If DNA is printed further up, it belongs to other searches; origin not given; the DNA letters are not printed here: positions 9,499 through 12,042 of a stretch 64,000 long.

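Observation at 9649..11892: Fusion of a Dpm1-like polyprenyl-phosphate sugar synthase with a PMT/ArnT-like GT-C membrane glycosyltransferase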

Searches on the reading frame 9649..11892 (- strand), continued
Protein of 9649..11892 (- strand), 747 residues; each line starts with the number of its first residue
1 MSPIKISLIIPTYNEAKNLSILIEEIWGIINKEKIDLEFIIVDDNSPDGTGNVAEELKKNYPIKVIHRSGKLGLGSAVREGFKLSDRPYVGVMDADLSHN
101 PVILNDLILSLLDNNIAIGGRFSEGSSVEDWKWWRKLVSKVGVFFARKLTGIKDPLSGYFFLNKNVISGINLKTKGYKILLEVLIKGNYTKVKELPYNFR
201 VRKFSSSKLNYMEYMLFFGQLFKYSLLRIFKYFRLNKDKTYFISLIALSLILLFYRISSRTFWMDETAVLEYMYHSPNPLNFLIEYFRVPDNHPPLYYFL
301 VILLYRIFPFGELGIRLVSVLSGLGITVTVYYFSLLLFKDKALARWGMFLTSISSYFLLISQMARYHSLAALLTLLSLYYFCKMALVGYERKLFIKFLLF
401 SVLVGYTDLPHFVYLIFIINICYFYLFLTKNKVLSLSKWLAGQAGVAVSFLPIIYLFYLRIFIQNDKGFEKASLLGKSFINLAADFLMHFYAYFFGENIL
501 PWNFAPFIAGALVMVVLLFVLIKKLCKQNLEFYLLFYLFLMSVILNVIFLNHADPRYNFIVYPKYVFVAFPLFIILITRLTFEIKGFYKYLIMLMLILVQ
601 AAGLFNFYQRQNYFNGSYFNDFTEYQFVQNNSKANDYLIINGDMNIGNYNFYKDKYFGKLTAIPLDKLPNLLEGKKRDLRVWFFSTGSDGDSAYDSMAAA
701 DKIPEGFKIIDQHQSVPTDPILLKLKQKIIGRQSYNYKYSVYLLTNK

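Call 34: fold_search(model_id=the predicted structure, library=pdb)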
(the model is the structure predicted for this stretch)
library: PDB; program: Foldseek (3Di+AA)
matches with E <= 10: 1014; with E <= 0.001: 223
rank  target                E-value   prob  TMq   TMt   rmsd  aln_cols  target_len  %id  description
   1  5mlz                  4.9e-19  1.00  0.32  0.64  14.8       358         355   33  Dolichyl phosphate mannose synthase in complex with GDP and Mg2+ (released 2017-08-09)
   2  9ep0                  2.0e-18  1.00  0.29  0.60  15.6       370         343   31  Dolichyl phosphate mannose synthase in complex with donor (GDP-Man) and traces of acceptor (Dol55P) and product (Dol55P- (released 2025-10-01)
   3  5mm1                  3.8e-18  1.00  0.29  0.60  15.5       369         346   31  Dolichyl phosphate mannose synthase in complex with GDP and dolichyl phosphate mannose (released 2017-08-09)
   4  9asc_A                1.5e-11  1.00  0.28  0.62   6.6       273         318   20  Cryo-EM Structure of the Glycosyltransferase ArnC from Salmonella enterica in the UDP-bound State Determined on Talos  (released 2025-02-05)
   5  8vxh_A                4.8e-11  1.00  0.26  0.57   6.7       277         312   18  Cryo-EM Structure of the Glycosyltransferase ArnC from Salmonella enterica in the Apo State Determined on Talos Arctic (released 2025-02-05)
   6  9b77_A                6.4e-11  1.00  0.25  0.56   6.8       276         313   18  Cryo-EM Structure of the Glycosyltransferase ArnC from Salmonella enterica in the Apo State Determined on Krios micros (released 2025-02-05)
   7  9bhc_B                1.3e-10  1.00  0.26  0.58   5.8       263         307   19  Salmonella undecaprenyl-phosphate 4-deoxy-4-formamido-L-arabinose transferase (ArnC) (released 2025-02-12)
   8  9bhe_A                4.0e-10  1.00  0.26  0.60   6.3       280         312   20  Salmonella undecaprenyl-phosphate 4-deoxy-4-formamido-L-arabinose transferase (ArnC) bound to UDP (released 2025-02-12)
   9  9bhc_A                5.8e-10  1.00  0.25  0.57   6.1       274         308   19  Salmonella undecaprenyl-phosphate 4-deoxy-4-formamido-L-arabinose transferase (ArnC) (released 2025-02-12)
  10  9hwj_A                1.0e-09  1.00  0.26  0.60   7.6       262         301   19  Structure of Undecaprenyl-phosphate 4-deoxy-4-formamido-L-arabinose transferase embedded in nanodisc (released 2026-01-14)
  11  9bhe_B                1.1e-09  1.00  0.26  0.60   6.4       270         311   19  Salmonella undecaprenyl-phosphate 4-deoxy-4-formamido-L-arabinose transferase (ArnC) bound to UDP (released 2025-02-12)
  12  9nyc_A                1.7e-09  1.00  0.26  0.55   5.2       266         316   22  Cryo-EM structure of the glycosyltransferase GtrB in the substrate-bound state (released 2025-12-17)
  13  9nyd_A                3.3e-09  1.00  0.26  0.56   8.9       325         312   19  Cryo-EM structure of the glycosyltransferase GtrB in the pre-catalysis and product-bound state (released 2025-12-17)
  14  9nyf_A                3.5e-09  1.00  0.26  0.57   5.4       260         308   22  Cryo-EM structure of the glycosyltransferase GtrB (tetramer volume) (released 2025-12-17)
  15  9nyd_C                3.6e-09  1.00  0.26  0.60   6.0       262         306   21  Cryo-EM structure of the glycosyltransferase GtrB in the pre-catalysis and product-bound state (released 2025-12-17)
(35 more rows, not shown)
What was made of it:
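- On GT2, Dpm1/DPMS-type polyprenyl-phosphate mannose synthase: Foldseek top hits are 5mlz, 9ep0 and 5mm1 (call 34).
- The top Foldseek hits are DPMS, ArnC and GtrB (call 34).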

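Call 64: find_encoding_contigs(protein=P0250, flank=4000, max_places=2)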
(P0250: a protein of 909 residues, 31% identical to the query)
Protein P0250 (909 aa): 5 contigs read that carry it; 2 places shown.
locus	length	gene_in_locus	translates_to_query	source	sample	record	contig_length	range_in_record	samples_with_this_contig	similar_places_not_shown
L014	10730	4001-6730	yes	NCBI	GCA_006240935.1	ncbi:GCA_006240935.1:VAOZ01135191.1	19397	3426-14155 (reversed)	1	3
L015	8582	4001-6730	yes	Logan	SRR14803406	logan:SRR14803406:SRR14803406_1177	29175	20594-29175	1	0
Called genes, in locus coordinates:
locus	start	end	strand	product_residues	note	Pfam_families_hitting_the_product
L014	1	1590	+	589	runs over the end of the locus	PF03485:Arg_tRNA_synt_N, PF00750:tRNA-synt_1d, PF09334:tRNA-synt_1g (faint), PF05746:DALR_1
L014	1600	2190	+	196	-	PF05036:SPOR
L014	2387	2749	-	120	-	PF01521:Fe-S_biosyn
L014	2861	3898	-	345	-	PF01118:Semialdhyde_dh, PF22698:Semialdhyde_dhC_1, PF02774:Semialdhyde_dhC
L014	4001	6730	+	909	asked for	PF00535:Glycos_transf_2, PF13641:Glyco_tranf_2_3, PF04138:GtrA_DPMS_TM, PF02366:PMT, PF13231:PMT_2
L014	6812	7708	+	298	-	PF00149:Metallophos, PF12850:Metallophos_2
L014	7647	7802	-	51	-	-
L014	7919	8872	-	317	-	PF13677:MotB_plug, PF00691:OmpA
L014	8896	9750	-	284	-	PF20560:MotA_N, PF01618:MotA_ExbB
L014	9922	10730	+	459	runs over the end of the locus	PF08668:HDOD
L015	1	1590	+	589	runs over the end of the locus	PF03485:Arg_tRNA_synt_N, PF00750:tRNA-synt_1d, PF09334:tRNA-synt_1g (faint), PF05746:DALR_1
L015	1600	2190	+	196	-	PF05036:SPOR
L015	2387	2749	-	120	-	PF01521:Fe-S_biosyn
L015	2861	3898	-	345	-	PF01118:Semialdhyde_dh, PF22698:Semialdhyde_dhC_1, PF02774:Semialdhyde_dhC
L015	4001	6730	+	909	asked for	PF00535:Glycos_transf_2, PF13641:Glyco_tranf_2_3, PF04138:GtrA_DPMS_TM, PF02366:PMT, PF13231:PMT_2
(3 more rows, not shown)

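Call 65: find_encoding_contigs(protein=P0119, flank=4000, max_places=2)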
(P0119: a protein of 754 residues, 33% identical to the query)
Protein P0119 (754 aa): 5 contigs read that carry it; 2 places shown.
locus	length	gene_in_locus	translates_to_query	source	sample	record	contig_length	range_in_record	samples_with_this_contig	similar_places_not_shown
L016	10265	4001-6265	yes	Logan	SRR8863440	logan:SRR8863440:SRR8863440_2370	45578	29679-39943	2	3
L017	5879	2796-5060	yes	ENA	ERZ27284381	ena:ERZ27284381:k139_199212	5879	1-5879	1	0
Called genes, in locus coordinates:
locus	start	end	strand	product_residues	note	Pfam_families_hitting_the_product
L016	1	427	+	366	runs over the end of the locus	PF13439:Glyco_transf_4 (weak), PF00534:Glycos_transf_1, PF13692:Glyco_trans_1_4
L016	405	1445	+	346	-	PF01075:Glyco_transf_9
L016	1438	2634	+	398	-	PF13692:Glyco_trans_1_4 (weak), PF00534:Glycos_transf_1 (weak)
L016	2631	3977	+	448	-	PF01075:Glyco_transf_9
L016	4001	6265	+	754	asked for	PF00535:Glycos_transf_2, PF13641:Glyco_tranf_2_3 (faint), PF02366:PMT, PF13231:PMT_2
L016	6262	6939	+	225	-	PF00535:Glycos_transf_2, PF10111:Glyco_tranf_2_2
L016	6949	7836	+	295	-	PF00535:Glycos_transf_2, PF10111:Glyco_tranf_2_2, PF13641:Glyco_tranf_2_3, PF02709:Glyco_transf_7C (faint)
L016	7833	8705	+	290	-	PF00535:Glycos_transf_2, PF13641:Glyco_tranf_2_3, PF13632:Glyco_trans_2_3 (faint)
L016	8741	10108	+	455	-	PF00342:PGI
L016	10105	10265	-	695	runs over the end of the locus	PF02092:tRNA_synt_2f, PF05746:DALR_1 (weak)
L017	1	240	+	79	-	?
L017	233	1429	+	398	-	PF13692:Glyco_trans_1_4 (weak), PF00534:Glycos_transf_1 (weak)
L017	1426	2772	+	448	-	PF01075:Glyco_transf_9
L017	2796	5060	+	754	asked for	PF00535:Glycos_transf_2, PF13641:Glyco_tranf_2_3 (faint), PF02366:PMT, PF13231:PMT_2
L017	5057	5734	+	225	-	PF00535:Glycos_transf_2, PF10111:Glyco_tranf_2_2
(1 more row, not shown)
